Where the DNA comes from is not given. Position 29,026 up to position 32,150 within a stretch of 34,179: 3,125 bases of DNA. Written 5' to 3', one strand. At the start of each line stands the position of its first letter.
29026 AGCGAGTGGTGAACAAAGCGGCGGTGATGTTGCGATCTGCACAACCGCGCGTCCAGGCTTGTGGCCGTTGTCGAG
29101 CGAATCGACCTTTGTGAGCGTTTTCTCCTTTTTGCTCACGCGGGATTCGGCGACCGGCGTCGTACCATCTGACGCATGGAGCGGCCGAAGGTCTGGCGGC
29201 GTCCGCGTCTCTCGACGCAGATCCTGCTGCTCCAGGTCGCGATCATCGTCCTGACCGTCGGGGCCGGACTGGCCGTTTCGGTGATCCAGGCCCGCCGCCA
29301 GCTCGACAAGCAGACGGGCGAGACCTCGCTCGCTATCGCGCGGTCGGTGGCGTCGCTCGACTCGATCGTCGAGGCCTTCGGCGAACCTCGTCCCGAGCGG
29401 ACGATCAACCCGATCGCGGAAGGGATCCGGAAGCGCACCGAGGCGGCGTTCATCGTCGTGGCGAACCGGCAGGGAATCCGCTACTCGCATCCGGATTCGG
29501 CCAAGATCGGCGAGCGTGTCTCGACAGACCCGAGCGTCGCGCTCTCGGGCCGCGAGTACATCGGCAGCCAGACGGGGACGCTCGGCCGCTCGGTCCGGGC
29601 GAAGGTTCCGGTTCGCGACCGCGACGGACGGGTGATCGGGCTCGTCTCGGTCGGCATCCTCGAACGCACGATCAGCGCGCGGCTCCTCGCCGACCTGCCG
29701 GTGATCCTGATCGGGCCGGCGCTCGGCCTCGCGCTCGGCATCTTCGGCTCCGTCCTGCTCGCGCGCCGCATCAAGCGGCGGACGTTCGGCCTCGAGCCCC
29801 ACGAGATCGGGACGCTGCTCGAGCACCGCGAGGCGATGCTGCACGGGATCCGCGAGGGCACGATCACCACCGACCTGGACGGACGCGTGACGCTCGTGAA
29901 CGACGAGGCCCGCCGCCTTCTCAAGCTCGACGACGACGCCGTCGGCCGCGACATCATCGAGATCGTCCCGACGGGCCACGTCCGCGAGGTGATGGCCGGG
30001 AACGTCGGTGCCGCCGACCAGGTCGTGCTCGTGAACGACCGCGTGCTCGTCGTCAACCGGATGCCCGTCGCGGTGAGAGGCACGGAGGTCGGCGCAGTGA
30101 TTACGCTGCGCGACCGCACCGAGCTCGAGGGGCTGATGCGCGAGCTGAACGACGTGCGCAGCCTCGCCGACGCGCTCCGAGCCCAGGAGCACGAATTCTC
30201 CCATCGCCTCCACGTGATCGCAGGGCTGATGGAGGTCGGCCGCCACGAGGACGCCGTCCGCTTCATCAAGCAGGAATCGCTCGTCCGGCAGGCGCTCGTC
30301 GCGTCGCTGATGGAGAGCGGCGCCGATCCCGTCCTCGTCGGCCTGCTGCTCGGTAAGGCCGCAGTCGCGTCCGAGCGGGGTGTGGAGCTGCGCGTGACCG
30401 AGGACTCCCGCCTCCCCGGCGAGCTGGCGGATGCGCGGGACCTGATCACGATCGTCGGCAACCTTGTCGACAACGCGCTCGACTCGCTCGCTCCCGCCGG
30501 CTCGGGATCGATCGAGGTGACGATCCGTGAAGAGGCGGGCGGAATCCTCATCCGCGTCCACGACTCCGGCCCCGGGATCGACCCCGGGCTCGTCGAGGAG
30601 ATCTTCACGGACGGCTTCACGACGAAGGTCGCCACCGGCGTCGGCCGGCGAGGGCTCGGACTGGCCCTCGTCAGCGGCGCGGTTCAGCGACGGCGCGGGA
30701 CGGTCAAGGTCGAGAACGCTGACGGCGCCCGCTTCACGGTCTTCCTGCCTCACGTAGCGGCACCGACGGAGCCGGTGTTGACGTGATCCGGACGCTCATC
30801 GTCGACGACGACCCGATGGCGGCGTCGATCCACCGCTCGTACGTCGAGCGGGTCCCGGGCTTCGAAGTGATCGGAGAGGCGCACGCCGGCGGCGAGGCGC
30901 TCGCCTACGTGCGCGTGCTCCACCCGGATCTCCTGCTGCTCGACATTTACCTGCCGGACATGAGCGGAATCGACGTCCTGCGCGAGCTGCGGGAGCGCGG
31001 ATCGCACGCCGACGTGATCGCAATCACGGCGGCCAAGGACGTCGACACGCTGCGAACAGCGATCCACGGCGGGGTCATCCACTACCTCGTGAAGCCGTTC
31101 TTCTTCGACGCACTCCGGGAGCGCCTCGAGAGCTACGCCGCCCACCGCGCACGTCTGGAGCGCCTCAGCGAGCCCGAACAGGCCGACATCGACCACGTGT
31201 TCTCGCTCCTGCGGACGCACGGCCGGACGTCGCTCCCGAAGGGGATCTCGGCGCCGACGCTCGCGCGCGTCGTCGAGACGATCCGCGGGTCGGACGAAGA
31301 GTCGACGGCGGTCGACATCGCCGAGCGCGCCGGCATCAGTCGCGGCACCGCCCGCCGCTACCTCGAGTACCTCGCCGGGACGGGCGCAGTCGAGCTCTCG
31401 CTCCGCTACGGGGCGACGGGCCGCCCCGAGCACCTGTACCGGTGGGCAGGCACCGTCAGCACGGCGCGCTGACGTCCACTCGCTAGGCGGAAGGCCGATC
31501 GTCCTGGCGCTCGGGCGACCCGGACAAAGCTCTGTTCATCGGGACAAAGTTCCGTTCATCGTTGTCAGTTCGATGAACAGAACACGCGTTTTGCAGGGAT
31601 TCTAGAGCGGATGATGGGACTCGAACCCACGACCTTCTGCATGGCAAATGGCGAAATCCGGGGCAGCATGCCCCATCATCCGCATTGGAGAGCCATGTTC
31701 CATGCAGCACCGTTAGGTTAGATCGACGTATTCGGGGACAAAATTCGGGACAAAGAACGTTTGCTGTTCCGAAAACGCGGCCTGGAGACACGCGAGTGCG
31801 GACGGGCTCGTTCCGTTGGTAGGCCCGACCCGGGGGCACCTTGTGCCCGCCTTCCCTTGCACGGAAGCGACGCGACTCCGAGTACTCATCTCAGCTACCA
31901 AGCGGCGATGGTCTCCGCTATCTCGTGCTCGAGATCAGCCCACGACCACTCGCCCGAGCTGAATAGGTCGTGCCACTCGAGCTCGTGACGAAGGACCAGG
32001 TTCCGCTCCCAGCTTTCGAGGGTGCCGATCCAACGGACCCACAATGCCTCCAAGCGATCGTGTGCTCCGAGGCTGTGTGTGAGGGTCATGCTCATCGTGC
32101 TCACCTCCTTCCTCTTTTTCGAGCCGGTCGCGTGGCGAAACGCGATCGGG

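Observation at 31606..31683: A 78-nt tRNA-sized unit keeps the tRNA-Gly identity elements but replaces the D and anticodon arms with a different fold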

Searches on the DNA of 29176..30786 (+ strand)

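Call 75: search_rna_families(source=L170, start=12200, end=12700, threshold=gathering)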
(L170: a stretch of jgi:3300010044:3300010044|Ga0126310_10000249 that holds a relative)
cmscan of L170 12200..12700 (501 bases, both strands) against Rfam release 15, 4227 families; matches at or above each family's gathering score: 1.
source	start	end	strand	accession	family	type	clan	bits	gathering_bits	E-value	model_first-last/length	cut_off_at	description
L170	12432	12505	-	RF00005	tRNA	Gene; tRNA;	CL00001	72.4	29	5.4e-16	1-71/71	no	tRNA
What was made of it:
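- On Canonical tRNA (Rfam RF00005): The real tRNA-Gly in L170 scores 72.4 bits (call 75).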

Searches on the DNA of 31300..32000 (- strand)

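Call 4: search_rna_families(source=window, start=31300, end=32000, threshold=evalue, max_evalue=10, show_alignments=4)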
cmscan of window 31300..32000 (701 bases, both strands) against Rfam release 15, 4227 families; matches with E-value up to 10: 2.
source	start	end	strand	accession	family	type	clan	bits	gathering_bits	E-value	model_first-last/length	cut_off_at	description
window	31606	31683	-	RF00005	tRNA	Gene; tRNA;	CL00001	27.2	29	0.0021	1-71/71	no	tRNA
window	31607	31683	-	RF01684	mascRNA-menRNA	Gene;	-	21.6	42.5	0.084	1-56/56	no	MALAT1-associated small cytoplasmic RNA/MEN beta RNA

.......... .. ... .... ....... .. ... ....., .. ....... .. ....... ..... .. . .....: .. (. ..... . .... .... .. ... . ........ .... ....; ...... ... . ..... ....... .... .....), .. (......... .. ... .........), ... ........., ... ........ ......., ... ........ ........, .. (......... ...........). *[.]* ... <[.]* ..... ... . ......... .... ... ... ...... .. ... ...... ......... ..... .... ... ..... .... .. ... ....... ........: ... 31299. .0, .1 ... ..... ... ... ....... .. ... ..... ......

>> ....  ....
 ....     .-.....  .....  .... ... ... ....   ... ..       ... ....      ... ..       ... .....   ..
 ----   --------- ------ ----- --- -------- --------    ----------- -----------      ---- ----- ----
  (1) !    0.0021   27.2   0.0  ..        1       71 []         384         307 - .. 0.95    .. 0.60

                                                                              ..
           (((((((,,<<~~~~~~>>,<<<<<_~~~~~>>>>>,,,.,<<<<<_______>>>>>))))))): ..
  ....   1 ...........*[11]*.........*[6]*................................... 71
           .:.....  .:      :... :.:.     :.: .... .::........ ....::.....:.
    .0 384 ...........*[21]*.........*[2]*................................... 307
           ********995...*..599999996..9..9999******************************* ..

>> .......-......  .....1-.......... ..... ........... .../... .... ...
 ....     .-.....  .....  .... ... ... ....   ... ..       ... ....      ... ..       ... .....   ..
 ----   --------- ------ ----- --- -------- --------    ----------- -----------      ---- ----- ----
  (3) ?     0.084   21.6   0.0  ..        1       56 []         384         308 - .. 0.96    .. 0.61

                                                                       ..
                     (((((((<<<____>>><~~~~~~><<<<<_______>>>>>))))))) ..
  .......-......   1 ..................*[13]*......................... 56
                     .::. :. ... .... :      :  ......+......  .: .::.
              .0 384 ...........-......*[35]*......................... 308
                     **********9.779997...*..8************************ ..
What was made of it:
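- Closest known: Canonical bacterial tRNA-Gly. Different: Rfam gives 27.2 bits against 72.4 for the real gene (calls 4, 75).
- On Canonical tRNA (Rfam RF00005): E scores 27.2 bits (call 4).
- On tmRNA / other curated tRNA-like RNAs (Rfam): The only other weak hit is mascRNA-menRNA at 21.6 bits against a gathering score of 42.5 (call 4).
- The Rfam score is below gathering (call 4).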

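Call 19: search_dna_similar(query=window:31500-31800:-, collection=phages, mode=distant)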
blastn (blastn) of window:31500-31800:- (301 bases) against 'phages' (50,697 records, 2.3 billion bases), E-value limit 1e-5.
Records with a match: 1; places in all: 1; records where one place covers at least 80% of the query: 0.
Best place of each record, by identity: 90-95% 1.
By first word of the organism name: Rhodobacter 1.
By host as written in the record: Rhodobacter capsulatus YW1 1.
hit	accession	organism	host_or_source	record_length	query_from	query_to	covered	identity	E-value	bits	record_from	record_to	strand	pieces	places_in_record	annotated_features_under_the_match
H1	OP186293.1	Rhodobacter phage RcXuper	Rhodobacter capsulatus YW1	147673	154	196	14%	90.7%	3e-7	61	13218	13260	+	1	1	tRNA-Gly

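Call 20: search_dna_similar(query=window:31500-31800:-, collection=plasmids, mode=distant)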
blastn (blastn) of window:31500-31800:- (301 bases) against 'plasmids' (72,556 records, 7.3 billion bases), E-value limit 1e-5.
No match.
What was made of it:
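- Tried and rejected: The phage search gave only a 43-nt hit to a phage tRNA-Gly, and the plasmid search gave nothing (calls 19, 20).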
